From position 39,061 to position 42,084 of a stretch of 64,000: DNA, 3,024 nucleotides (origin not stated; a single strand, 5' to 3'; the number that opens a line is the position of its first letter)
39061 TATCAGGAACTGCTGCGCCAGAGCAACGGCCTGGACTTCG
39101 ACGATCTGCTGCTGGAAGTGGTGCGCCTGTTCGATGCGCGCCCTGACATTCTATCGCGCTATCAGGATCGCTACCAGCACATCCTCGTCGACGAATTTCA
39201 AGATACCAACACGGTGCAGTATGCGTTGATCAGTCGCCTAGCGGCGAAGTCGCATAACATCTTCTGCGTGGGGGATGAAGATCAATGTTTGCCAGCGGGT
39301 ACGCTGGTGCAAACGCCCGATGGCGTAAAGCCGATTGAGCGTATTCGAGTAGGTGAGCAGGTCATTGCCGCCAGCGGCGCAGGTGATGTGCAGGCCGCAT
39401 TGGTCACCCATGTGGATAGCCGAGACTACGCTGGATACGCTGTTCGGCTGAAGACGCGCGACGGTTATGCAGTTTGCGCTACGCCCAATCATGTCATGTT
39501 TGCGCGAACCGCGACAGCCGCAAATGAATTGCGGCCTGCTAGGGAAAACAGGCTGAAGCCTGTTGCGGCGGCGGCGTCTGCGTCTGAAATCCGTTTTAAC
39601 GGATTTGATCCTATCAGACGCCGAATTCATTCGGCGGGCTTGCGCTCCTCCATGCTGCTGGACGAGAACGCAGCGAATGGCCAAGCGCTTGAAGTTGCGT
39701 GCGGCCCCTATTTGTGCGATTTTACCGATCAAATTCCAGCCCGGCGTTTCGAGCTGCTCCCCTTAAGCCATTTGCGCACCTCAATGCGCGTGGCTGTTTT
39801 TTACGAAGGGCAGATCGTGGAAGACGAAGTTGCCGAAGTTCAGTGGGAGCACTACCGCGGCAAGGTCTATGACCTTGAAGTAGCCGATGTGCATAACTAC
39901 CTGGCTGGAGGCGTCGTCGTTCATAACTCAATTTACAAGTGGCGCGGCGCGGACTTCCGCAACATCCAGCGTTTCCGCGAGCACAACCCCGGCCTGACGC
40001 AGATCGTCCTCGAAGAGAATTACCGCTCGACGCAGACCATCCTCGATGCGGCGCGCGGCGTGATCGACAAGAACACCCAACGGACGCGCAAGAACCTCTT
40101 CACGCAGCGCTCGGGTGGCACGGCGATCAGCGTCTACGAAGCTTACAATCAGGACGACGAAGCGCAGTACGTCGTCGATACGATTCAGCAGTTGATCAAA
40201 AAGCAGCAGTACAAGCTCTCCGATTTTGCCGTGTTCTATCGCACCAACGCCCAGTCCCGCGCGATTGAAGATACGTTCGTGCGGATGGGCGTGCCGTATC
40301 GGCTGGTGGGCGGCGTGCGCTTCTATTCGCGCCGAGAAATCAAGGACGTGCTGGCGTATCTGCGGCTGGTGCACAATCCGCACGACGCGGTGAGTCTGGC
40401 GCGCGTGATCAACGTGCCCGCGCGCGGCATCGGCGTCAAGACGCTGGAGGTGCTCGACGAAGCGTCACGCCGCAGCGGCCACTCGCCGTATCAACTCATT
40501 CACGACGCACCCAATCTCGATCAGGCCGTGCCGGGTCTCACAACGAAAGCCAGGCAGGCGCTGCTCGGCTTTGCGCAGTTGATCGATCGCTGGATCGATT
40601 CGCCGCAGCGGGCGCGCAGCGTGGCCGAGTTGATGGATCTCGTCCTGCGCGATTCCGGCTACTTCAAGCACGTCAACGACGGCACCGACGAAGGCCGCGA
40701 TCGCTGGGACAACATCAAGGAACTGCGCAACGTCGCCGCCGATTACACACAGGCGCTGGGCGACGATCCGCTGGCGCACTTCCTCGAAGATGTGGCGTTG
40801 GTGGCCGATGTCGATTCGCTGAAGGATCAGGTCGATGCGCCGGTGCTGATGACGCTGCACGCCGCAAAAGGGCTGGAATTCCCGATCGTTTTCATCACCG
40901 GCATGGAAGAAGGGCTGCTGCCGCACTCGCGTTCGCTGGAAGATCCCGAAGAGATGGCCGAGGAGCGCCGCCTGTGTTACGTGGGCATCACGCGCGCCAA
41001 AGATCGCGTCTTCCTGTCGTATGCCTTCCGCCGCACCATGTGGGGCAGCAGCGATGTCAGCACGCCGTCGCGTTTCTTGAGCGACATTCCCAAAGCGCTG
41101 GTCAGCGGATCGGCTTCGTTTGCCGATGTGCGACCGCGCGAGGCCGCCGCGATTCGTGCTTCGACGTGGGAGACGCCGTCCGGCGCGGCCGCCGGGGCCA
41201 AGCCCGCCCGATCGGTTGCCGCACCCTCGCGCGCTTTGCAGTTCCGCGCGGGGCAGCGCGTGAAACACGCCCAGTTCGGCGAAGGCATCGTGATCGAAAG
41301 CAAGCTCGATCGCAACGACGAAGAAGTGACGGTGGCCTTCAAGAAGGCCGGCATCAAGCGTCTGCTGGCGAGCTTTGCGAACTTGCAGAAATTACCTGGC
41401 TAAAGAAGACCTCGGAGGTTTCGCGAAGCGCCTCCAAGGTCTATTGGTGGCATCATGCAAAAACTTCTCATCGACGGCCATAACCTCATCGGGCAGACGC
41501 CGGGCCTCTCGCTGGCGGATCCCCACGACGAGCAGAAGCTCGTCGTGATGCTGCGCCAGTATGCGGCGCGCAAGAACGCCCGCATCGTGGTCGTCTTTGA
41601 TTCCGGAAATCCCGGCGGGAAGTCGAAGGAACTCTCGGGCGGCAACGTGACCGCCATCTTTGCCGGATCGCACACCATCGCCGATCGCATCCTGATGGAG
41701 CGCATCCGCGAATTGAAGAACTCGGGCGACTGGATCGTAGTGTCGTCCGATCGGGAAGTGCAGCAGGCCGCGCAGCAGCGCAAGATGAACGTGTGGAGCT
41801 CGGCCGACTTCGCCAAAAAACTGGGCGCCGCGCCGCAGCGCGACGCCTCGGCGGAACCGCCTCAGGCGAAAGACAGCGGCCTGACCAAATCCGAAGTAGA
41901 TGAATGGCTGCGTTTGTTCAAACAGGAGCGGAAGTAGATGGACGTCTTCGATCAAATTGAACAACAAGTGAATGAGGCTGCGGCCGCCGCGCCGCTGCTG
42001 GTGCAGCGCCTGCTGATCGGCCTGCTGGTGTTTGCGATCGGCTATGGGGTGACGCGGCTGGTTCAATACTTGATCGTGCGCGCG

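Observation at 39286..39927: Mini-intein splitting helicase motif III of PcrA/UvrD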

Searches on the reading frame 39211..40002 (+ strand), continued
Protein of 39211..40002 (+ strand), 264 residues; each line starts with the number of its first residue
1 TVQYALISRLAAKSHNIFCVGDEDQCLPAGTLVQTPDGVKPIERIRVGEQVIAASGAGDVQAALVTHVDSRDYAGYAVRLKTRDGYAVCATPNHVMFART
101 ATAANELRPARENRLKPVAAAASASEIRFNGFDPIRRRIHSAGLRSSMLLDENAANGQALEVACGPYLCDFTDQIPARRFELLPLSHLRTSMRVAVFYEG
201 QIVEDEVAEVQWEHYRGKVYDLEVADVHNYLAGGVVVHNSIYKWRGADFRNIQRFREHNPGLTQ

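Call 64: fold_search(model_id=the predicted structure, library=viral)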
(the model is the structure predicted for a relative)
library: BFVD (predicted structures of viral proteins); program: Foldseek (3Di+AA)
matches with E <= 10: 529; with E <= 0.001: 5
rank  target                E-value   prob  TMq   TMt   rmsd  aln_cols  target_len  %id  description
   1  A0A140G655            2.8e-16  1.00  0.63  0.23   4.0       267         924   24  (no name in the UniProt tables at hand)
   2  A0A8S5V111            1.7e-12  1.00  0.50  0.21  14.4       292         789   17  DNA 3'-5' helicase [Siphoviridae sp. ct3r22]
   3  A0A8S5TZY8            8.3e-12  1.00  0.50  0.21   5.0       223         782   28  Adenine specific DNA methyltransferase [Myoviridae sp. ctCuC1]
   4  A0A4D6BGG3            8.8e-04  0.98  0.19  0.16  20.9       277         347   10  (no name in the UniProt tables at hand)
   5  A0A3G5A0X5            8.8e-04  0.85  0.21  0.17  24.4       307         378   12  GIY-YIG-like endonuclease [Harvfovirus sp.]
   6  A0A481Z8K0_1          1.3e-03  0.85  0.19  0.05  25.5       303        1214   12  DNA-directed RNA polymerase [Pithovirus LCPAC304]
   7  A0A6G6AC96            3.3e-03  0.84  0.22  0.25  16.7       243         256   12  Group i intron endonuclease [Borely moumouvirus]
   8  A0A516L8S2            4.7e-03  0.20  0.15  0.08  23.7       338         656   12  (no name in the UniProt tables at hand)
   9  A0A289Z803            8.0e-03  1.00  0.19  0.20   8.9       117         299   16  Putative ATP-dependent DNA helicase [Serratia phage vB_SmaM_ 2050HW]
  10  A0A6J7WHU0            9.0e-03  0.96  0.19  0.41  10.0       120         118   21  Uncharacterized protein [uncultured Caudovirales phage]
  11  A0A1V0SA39            1.1e-02  0.77  0.18  0.18  13.2       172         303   12  Uncharacterized protein [Catovirus CTV1]
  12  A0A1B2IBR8            1.4e-02  0.33  0.15  0.16  20.6       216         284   11  (no name in the UniProt tables at hand)
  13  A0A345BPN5            1.4e-02  0.30  0.19  0.07  22.4       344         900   10  (no name in the UniProt tables at hand)
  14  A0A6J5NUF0            1.6e-02  1.00  0.19  0.15   1.5        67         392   24  DNA 5'-3' helicase DnaB [uncultured Caudovirales phage]
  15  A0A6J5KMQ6            1.9e-02  1.00  0.19  0.08   3.3        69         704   23  Intein N-terminal splicing region [uncultured Caudovirales phage]
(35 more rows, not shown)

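Call 67: search_protein_families(library=phrogs, proteins=[P0158], max_evalue=1)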
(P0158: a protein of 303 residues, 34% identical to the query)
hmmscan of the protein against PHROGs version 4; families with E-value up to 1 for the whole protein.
P0158 (303 aa): 2 families
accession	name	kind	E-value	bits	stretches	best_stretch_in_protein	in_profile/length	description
phrog_15127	-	head and packaging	0.0022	17.6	1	20-64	241-286/602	head protein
phrog_24586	-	unknown function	0.1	14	1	234-272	34-72/85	-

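Call 68: search_protein_families(library=ncbifam, proteins=[P0158], max_evalue=1)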
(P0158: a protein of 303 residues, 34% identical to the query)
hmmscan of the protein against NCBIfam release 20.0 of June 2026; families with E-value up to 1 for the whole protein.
P0158 (303 aa): 2 families
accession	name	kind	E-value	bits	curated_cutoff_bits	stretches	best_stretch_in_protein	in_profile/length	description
TIGR01445.1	intein_Nterm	domain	3.7e-07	31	24.5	1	2-64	7-79/83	intein N-terminal splicing region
NF045703.1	rSAM_Tes_intein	exception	2.6e-06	25.5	1700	1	27-68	211-252/1040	tetraether lipid synthase Tes, intein-containing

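Call 71: fold_search(model_id=the predicted structure, library=pdb)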
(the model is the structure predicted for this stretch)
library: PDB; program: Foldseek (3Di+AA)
matches with E <= 10: 114; with E <= 0.001: 57
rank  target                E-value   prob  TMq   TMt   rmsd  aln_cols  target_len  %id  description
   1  3ifj_A                1.5e-07  1.00  0.54  0.81   3.5       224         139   20  Crystal structure of Mtu recA intein, splicing domain (released 2009-10-06)
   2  6rpq                  1.5e-07  1.00  0.55  0.48   4.6       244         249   15  Crystal structure of PhoCDC21-1 intein (released 2019-08-14)
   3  1at0                  2.6e-07  1.00  0.59  0.86   5.0       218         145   11  17-kDA fragment of hedgehog C-terminal autoprocessing domain (released 1997-11-12)
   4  2lwy_MODEL_1_A        3.2e-07  1.00  0.56  0.85   2.1       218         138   16  Solution Structure of Bacterial Intein-Like domain from Clostridium thermocellum (released 2013-05-08)
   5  2in9                  3.9e-07  1.00  0.55  0.82   3.1       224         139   20  crystal structure of Mtu recA intein, splicing domain (released 2007-05-01)
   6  2in0                  4.3e-07  1.00  0.55  0.83   2.9       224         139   19  crystal structure of Mtu recA intein splicing domain (released 2007-05-01)
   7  2imz_A                4.5e-07  1.00  0.53  0.76   3.9       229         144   19  Crystal structure of Mtu recA intein splicing domain (released 2007-05-01)
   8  6tyy                  5.3e-07  1.00  0.59  0.86   5.0       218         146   10  Hedgehog autoprocessing mutant D46H (released 2019-11-20)
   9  6qaz                  5.8e-07  1.00  0.52  0.84   3.5       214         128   15  Crystal structure of gp41-1 intein (released 2019-11-13)
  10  5i0a                  5.8e-07  1.00  0.54  0.80   3.4       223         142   19  RecA mini intein in complex with cisplatin (released 2016-09-21)
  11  3igd                  8.8e-07  1.00  0.54  0.81   3.6       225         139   20  Crystal structure of Mtu recA intein, splicing domain (released 2009-10-06)
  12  2in8                  9.8e-07  1.00  0.52  0.78   3.5       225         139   19  crystal structure of Mtu recA intein, splicing domain (released 2007-05-01)
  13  6y75_B                9.8e-07  1.00  0.50  0.70   8.4       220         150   15  BIL2 domain from T.thermophila BUBL1 locus (C1A-N143A) (released 2021-02-03)
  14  4o1r                  1.2e-06  1.00  0.56  0.83   4.3       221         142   18  Crystal structure of NpuDnaB intein (released 2014-03-19)
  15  6y75_A                1.5e-06  1.00  0.50  0.69   8.5       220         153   15  BIL2 domain from T.thermophila BUBL1 locus (C1A-N143A) (released 2021-02-03)
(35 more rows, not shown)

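Call 108: find_encoding_contigs(protein=P0066, flank=300, max_places=1)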
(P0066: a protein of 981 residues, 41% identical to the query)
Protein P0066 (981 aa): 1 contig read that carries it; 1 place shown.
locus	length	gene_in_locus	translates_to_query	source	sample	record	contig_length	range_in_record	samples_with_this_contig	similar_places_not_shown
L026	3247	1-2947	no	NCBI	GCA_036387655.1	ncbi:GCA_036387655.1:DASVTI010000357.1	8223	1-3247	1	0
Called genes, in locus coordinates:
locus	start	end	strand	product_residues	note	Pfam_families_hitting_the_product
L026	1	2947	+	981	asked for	PF00580:UvrD-helicase, PF13245:AAA_19, PF13604:AAA_30 (faint), PF14890:Intein_splicing, PF13361:UvrD_C, PF13538:UvrD_C_2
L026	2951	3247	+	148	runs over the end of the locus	-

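Call 109: find_encoding_contigs(protein=P0073, flank=300, max_places=1)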
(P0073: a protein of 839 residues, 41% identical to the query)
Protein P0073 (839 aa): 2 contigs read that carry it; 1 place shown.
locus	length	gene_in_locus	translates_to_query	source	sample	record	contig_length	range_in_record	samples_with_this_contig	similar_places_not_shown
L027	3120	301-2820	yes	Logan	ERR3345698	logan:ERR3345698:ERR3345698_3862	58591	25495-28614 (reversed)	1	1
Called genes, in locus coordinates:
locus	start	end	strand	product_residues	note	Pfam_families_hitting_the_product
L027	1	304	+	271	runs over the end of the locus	PF00154:RecA_N, PF21096:RecA_C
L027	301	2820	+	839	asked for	PF00580:UvrD-helicase, PF01443:Viral_helicase1 (faint), PF13245:AAA_19, PF14890:Intein_splicing, PF13361:UvrD_C, PF13538:UvrD_C_2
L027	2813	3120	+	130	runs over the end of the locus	-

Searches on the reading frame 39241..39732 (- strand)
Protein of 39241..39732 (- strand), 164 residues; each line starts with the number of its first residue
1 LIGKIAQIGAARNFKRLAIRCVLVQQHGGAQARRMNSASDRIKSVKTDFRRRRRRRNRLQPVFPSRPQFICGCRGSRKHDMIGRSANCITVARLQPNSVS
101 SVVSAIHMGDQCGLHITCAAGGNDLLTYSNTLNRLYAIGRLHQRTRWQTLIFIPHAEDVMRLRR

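Call 91: search_protein_families(library=pfam, proteins=[window:39241-39732:-], max_evalue=1)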
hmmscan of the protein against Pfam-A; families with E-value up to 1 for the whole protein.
window:39241-39732:- (164 aa): 0 families

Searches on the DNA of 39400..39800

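Call 72: search_rna_families(source=window, start=39400, end=39800, threshold=evalue, max_evalue=1)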
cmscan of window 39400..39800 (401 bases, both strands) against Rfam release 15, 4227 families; matches with E-value up to 1: 1.
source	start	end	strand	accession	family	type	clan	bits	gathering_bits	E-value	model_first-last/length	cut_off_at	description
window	39580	39634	+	RF02056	STnc390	Gene; sRNA;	-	17.6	50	0.34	1-60/60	no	Salmonella sRNA STnc390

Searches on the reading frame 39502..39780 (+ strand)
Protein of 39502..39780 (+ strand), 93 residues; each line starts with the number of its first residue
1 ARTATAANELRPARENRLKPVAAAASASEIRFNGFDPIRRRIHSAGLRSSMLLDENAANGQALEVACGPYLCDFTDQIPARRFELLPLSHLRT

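Call 18: search_protein_families(library=pfam, proteins=[window:39502-39780:+], max_evalue=10)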
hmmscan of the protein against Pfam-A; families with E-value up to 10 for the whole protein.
seq(93 aa): 0 families

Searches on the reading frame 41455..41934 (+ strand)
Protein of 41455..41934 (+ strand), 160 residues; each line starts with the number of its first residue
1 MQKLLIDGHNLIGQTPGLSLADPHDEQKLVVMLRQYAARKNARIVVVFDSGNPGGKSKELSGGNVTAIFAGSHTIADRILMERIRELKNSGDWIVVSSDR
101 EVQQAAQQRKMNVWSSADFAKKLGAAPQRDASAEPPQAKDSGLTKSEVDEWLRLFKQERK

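Call 54: search_protein_families(library=pfam, proteins=[window:41455-41934:+], max_evalue=0.001)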
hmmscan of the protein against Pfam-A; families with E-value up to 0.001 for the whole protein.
window:41455-41934:+ (160 aa): 1 family
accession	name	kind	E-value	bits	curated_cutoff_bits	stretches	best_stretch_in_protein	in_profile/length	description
PF05991.17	NYN_YacP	-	2.8e-18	66.9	24.6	1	4-133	1-137/166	YacP-like NYN domain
